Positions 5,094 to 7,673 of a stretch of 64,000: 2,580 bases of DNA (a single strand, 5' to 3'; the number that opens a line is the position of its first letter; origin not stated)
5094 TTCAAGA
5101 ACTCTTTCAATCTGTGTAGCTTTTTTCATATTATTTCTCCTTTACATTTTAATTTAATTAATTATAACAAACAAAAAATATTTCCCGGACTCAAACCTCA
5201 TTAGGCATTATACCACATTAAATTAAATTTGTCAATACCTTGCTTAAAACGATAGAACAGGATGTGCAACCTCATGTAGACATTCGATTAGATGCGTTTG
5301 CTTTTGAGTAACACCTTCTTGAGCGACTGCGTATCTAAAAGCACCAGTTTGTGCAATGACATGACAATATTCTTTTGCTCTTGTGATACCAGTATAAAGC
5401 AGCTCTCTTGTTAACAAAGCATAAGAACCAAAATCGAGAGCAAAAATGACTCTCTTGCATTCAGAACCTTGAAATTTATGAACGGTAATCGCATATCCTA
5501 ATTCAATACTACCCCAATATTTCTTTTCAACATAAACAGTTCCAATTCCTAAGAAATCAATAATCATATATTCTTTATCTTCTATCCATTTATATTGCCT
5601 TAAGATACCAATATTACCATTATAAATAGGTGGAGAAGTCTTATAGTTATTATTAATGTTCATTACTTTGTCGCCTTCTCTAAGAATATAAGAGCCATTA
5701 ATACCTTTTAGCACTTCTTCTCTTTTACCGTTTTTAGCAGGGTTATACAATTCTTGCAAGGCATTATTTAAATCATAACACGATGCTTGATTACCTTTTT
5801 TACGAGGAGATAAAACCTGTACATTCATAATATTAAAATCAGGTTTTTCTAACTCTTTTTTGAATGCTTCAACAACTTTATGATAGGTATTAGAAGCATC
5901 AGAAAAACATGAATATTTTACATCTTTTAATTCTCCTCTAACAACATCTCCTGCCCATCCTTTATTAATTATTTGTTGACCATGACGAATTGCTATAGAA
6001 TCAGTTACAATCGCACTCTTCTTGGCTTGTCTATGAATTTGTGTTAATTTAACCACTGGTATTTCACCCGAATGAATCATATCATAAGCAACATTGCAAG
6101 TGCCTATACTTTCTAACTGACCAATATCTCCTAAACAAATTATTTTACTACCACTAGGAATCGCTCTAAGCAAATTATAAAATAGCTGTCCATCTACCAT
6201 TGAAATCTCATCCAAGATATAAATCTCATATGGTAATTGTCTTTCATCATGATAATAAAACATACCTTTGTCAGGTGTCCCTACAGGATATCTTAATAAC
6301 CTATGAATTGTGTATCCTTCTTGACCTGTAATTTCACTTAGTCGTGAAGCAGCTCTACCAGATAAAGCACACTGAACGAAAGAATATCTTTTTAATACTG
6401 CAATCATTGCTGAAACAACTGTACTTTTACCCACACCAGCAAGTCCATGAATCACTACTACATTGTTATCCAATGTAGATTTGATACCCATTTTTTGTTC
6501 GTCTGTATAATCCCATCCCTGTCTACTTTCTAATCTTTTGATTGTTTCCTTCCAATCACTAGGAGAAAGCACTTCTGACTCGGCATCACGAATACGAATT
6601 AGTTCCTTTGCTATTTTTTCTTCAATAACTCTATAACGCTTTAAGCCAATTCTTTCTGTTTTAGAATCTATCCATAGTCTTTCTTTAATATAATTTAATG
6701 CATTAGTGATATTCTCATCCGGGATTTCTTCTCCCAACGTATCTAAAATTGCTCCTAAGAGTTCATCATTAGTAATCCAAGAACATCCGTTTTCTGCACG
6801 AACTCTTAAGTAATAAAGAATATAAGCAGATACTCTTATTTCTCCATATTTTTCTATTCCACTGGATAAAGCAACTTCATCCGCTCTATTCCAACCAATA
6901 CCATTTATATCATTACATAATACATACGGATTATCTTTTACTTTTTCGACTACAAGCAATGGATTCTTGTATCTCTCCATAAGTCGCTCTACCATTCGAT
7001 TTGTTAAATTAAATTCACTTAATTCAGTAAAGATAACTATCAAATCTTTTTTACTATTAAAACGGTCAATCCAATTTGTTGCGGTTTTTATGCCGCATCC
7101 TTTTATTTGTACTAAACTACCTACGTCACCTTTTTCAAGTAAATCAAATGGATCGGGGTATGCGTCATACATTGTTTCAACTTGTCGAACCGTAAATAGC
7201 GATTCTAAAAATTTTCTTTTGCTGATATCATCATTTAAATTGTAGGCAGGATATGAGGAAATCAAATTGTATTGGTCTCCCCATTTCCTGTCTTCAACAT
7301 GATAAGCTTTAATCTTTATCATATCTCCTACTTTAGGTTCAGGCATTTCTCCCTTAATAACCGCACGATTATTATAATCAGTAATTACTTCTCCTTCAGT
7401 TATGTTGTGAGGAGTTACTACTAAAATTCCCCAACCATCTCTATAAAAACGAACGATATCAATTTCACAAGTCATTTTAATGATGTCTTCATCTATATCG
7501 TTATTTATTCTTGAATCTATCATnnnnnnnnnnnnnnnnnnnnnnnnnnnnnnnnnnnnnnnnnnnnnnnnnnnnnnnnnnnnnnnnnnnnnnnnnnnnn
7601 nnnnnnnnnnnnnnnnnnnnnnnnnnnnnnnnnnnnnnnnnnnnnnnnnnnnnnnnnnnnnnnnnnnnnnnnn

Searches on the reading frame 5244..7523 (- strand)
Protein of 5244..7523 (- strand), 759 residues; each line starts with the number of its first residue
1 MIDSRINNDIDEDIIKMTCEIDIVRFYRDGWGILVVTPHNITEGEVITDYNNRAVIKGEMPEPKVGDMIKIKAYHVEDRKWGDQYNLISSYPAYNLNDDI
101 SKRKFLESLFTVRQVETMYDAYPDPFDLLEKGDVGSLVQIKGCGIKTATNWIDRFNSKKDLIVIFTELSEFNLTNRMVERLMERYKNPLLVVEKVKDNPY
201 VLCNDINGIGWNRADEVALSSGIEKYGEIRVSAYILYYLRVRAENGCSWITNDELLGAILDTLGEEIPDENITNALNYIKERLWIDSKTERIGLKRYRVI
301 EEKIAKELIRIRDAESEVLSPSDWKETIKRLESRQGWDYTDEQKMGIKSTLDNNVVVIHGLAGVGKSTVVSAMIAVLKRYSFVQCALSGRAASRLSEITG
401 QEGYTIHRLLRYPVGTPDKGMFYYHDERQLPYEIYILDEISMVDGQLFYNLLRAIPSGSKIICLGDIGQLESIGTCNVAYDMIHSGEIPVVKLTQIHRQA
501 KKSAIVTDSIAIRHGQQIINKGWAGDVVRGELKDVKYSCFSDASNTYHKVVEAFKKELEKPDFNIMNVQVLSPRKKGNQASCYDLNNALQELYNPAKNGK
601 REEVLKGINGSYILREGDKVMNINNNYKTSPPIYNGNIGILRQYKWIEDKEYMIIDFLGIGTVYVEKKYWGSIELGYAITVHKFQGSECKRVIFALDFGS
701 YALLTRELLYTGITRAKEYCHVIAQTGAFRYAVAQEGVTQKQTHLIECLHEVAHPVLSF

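Call 14: search_protein_families(library=pfam, proteins=[window:5244-7523:-], max_evalue=0.01)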
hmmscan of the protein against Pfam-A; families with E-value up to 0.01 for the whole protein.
window:5244-7523:- (759 aa): 12 families
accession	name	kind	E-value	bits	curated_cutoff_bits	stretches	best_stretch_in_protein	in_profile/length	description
PF13604.12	AAA_30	-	1.3e-29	103.8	27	1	339-517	2-173/191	AAA domain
PF13245.12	AAA_19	-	1.5e-26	93.6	25.1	1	343-474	1-133/134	AAA domain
PF14490.11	HHH_RecD2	-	1.3e-17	63.9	27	1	164-246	8-89/92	ATP-dependent RecD2 DNA helicase HHH domain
PF13538.12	UvrD_C_2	-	1.3e-14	54.2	27.4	1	676-723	2-52/52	UvrD-like helicase C-terminal domain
PF18335.7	SH3_13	-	3.7e-12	46.3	41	1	585-657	1-65/65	ATP-dependent RecD-like DNA helicase SH3 domain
PF01443.25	Viral_helicase1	-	2.6e-09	37.7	21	2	678-723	179-227/228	Viral superfamily 1 RNA helicase core domain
PF05970.20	PIF1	-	0.00044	20.4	25.9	1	352-453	21-124/223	PIF1-like helicase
PF13191.12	AAA_16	-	0.00067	20.6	32.6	1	354-379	25-51/167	AAA ATPase domain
PF23139.1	OB_YrrC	-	0.00067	20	27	1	19-87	6-68/76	ATP-dependent DNA helicase YrrC, OB-fold domain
PF13555.12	AAA_29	-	0.0037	17.4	27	1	337-377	9-46/61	P-loop containing region of AAA domain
PF03193.22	RsgA_GTPase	-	0.0047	17.2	30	0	342-374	95-127/174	RsgA GTPase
PF02689.20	Herpes_Helicase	-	0.0093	14.4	27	0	340-377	56-83/808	Helicase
